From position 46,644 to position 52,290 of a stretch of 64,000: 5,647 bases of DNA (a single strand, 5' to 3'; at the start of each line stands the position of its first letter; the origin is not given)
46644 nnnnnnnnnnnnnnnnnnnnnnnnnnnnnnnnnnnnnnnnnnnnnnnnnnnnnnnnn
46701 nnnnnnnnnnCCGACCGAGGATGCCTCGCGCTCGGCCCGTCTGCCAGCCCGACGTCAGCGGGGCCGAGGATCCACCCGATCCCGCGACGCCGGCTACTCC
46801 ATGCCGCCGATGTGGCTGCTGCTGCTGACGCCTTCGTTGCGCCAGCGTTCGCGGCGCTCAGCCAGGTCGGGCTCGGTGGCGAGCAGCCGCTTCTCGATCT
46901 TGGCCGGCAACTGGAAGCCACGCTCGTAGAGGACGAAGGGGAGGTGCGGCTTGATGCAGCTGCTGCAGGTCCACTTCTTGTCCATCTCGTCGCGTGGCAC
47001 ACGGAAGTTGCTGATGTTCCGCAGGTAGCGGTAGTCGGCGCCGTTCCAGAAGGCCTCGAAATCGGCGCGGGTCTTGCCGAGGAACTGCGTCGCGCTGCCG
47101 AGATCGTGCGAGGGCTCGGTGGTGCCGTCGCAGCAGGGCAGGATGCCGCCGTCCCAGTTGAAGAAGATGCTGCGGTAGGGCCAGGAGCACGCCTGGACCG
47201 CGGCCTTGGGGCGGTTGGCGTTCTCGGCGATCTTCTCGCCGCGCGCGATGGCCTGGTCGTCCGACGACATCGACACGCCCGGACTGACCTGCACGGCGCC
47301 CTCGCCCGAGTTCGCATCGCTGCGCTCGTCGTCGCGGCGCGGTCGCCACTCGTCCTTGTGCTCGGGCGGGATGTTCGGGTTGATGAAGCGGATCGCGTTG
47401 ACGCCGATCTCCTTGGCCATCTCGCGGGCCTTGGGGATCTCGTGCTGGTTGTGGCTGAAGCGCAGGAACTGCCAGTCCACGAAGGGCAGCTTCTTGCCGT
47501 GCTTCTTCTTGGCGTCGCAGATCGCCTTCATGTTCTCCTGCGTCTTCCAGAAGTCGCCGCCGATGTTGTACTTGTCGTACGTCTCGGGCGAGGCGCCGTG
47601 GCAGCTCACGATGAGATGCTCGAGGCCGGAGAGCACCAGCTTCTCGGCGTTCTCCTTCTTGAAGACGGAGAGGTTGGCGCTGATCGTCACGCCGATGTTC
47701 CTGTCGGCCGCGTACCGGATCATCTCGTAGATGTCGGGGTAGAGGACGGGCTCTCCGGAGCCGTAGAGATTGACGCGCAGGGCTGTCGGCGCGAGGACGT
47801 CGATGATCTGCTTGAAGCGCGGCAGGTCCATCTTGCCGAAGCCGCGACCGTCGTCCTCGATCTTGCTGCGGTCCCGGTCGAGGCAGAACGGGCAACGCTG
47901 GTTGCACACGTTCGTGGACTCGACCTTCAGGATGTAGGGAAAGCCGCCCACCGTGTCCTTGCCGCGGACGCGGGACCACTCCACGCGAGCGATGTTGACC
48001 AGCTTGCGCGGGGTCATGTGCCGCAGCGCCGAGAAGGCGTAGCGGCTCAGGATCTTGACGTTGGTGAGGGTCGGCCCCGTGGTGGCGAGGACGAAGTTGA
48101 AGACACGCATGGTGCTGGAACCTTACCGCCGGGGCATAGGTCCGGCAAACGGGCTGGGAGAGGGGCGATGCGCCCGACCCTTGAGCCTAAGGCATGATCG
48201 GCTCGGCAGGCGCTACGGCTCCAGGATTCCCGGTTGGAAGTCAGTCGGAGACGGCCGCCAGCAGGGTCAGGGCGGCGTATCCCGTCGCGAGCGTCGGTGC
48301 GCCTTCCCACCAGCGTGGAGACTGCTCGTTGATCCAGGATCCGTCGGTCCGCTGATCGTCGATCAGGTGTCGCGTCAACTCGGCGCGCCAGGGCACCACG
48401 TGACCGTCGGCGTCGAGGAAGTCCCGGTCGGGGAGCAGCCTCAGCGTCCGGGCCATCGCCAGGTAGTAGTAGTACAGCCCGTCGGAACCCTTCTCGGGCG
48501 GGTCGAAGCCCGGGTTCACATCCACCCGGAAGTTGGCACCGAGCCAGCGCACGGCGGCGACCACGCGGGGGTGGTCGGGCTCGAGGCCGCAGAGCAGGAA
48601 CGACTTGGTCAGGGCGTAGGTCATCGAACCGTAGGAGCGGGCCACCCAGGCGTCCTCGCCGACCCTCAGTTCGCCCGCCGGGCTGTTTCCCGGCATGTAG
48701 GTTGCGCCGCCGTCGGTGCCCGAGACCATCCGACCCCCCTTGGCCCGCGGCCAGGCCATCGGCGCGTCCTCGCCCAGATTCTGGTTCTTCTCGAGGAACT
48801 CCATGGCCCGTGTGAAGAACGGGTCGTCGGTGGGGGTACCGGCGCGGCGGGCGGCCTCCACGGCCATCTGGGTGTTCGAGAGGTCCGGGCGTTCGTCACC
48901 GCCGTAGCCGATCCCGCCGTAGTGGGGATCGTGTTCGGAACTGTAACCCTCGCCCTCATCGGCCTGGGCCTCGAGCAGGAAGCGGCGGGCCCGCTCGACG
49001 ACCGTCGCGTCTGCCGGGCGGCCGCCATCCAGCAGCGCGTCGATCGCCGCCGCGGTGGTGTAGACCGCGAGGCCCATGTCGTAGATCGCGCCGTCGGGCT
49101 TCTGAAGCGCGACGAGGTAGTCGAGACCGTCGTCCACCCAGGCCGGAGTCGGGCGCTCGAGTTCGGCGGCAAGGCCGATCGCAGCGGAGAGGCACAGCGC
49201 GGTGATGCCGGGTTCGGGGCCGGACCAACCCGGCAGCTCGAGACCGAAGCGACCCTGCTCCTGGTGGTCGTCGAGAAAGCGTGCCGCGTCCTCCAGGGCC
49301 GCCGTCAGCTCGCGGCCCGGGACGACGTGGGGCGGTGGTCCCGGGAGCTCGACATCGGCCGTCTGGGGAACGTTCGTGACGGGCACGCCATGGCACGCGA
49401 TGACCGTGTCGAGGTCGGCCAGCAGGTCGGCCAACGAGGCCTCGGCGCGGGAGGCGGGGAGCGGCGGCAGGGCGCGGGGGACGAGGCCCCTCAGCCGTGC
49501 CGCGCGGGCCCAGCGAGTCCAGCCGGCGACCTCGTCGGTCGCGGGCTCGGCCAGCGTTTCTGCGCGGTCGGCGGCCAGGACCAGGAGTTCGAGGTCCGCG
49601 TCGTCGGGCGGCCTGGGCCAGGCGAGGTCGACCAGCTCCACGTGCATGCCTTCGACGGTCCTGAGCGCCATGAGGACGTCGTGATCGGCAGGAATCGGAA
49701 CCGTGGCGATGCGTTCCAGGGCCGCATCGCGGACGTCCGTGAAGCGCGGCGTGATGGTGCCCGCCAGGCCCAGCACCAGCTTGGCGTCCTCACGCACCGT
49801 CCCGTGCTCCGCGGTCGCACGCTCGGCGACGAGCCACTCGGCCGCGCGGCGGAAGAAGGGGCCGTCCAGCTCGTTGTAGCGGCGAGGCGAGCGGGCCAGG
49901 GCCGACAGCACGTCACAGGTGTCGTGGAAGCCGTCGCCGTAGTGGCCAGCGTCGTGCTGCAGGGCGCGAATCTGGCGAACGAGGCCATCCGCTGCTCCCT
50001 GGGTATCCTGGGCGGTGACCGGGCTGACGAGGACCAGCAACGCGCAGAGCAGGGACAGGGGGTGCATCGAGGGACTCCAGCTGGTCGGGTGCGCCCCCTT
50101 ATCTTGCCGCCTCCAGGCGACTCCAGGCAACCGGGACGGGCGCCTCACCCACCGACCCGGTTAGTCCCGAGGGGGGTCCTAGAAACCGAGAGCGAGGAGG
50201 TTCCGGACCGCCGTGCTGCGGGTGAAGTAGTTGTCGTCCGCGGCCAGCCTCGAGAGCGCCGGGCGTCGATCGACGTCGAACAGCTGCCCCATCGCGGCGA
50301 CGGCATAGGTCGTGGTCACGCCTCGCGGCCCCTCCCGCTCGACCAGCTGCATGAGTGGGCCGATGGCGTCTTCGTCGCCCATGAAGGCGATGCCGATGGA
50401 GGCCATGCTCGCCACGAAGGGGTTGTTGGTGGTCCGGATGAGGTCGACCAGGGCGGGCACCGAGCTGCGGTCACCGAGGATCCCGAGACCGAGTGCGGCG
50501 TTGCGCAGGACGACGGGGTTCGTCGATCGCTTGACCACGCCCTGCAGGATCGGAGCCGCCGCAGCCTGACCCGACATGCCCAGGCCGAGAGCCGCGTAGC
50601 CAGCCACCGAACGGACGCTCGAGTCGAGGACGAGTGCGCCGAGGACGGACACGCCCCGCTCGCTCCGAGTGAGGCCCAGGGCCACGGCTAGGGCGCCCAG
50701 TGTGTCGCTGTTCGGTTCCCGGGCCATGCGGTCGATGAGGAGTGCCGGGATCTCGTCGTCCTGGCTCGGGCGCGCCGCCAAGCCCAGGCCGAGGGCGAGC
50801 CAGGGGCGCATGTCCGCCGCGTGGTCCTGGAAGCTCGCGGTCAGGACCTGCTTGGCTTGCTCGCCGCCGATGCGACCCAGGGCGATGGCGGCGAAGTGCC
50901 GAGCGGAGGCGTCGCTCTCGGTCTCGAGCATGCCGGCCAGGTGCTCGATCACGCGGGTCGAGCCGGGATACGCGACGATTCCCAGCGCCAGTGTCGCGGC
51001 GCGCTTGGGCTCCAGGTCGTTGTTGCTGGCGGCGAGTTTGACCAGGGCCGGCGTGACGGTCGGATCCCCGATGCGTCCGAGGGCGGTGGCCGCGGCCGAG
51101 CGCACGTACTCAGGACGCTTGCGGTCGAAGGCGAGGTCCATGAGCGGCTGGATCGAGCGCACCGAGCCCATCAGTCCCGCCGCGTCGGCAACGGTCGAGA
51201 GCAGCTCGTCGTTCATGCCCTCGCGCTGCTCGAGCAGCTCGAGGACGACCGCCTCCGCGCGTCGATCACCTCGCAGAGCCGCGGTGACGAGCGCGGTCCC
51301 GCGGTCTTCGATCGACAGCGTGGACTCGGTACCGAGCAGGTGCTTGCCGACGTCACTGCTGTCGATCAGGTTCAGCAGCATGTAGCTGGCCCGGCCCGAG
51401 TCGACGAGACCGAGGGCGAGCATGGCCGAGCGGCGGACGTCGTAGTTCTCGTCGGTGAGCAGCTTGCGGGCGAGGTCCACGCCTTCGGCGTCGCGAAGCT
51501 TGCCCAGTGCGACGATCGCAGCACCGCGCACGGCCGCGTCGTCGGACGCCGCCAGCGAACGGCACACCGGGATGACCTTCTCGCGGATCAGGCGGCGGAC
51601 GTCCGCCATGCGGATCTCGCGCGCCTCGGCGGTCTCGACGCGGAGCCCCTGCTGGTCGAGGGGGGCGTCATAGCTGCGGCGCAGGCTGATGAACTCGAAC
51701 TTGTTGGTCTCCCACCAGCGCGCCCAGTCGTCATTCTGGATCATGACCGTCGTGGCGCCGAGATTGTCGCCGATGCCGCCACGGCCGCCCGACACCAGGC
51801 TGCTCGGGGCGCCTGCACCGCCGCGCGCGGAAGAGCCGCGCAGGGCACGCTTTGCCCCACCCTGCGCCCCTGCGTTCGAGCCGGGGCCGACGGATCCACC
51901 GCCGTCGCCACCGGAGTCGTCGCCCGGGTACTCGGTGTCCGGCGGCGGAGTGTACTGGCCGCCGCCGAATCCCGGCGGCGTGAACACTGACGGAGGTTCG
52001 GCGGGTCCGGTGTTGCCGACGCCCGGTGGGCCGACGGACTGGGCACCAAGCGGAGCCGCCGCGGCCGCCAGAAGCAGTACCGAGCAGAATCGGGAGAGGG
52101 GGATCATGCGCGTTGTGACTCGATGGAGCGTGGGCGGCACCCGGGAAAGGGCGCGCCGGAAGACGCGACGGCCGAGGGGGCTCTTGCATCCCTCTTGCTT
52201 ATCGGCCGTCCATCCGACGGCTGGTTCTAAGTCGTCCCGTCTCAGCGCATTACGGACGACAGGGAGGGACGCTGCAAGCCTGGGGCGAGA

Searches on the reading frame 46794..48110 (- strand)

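Call 11: search_protein_families(library=pfam, proteins=[window:46794-48110:-], max_evalue=0.001)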
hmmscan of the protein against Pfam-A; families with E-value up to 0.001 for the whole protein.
window:46794-48110:- (438 aa): 2 families
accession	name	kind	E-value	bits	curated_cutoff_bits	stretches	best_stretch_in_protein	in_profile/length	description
PF04055.27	Radical_SAM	-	2e-16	61.1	29.5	1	64-202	2-141/166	Radical SAM superfamily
PF13186.11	SPASM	-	2.1e-06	28.3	21.5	1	308-385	1-66/67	Iron-sulfur cluster-binding domain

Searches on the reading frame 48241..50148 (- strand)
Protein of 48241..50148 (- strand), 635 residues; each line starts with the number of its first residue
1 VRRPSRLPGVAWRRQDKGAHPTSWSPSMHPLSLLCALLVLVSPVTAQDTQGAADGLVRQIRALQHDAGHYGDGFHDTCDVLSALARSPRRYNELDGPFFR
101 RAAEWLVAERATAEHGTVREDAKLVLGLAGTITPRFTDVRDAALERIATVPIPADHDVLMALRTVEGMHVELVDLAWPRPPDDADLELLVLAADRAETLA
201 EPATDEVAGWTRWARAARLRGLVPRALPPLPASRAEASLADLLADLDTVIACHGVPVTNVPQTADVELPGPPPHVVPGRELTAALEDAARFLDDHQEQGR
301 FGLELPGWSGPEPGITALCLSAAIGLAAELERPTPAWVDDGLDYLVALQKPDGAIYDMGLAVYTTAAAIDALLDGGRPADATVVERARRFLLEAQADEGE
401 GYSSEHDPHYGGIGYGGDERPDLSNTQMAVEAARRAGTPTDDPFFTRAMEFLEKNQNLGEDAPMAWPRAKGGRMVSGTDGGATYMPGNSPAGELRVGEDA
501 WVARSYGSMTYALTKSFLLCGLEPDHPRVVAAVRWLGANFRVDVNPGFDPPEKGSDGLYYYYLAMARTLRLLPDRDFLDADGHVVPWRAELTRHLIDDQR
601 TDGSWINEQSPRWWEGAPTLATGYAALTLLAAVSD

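Call 11: search_protein_families(library=pfam, proteins=[window:48241-50148:-], max_evalue=0.001)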
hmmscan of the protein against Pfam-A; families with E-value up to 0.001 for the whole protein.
window:48241-50148:- (635 aa): 1 family
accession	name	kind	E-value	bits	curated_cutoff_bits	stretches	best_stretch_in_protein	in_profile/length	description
PF13243.12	SQHop_cyclase_C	-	1.2e-06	28.3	26.1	1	335-457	158-279/319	Squalene-hopene cyclase C-terminal domain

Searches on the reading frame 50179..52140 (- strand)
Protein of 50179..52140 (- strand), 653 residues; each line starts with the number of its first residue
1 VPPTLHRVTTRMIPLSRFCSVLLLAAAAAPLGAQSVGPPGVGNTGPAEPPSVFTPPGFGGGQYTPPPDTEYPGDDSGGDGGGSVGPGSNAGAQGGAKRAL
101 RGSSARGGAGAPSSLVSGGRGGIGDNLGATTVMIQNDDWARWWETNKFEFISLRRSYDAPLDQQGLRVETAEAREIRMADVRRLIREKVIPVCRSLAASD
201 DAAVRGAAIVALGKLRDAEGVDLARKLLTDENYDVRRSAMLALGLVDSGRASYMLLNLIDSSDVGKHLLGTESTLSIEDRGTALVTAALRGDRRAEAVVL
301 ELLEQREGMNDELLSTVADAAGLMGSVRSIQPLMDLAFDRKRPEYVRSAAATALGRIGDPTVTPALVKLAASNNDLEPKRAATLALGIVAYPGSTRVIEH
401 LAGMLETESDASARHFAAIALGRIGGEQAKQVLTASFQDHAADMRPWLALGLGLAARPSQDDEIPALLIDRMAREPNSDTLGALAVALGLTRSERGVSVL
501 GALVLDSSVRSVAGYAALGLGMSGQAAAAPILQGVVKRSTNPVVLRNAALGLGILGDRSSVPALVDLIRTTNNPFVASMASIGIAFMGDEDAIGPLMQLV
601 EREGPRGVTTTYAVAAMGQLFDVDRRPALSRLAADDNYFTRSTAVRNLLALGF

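Call 11: search_protein_families(library=pfam, proteins=[window:50179-52140:-], max_evalue=0.001)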
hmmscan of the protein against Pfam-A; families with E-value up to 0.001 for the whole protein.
window:50179-52140:- (653 aa): 5 families
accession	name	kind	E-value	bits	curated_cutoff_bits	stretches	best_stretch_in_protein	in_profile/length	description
PF13646.12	HEAT_2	-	1.6e-48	163.4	27.7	6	302-387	4-88/88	HEAT repeats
PF03130.22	HEAT_PBS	-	1.3e-18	65.8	20.9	1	346-370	1-25/27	PBS lyase HEAT-like repeat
PF02985.28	HEAT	-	8.2e-12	44.7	23.5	0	225-244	6-25/31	HEAT repeat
PF13513.12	HEAT_EZ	-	3.2e-08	34.3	27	0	379-424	4-55/55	HEAT-like repeat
PF00514.29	Arm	-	2.3e-06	27.9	20.6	0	184-215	8-39/41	Armadillo/beta-catenin-like repeat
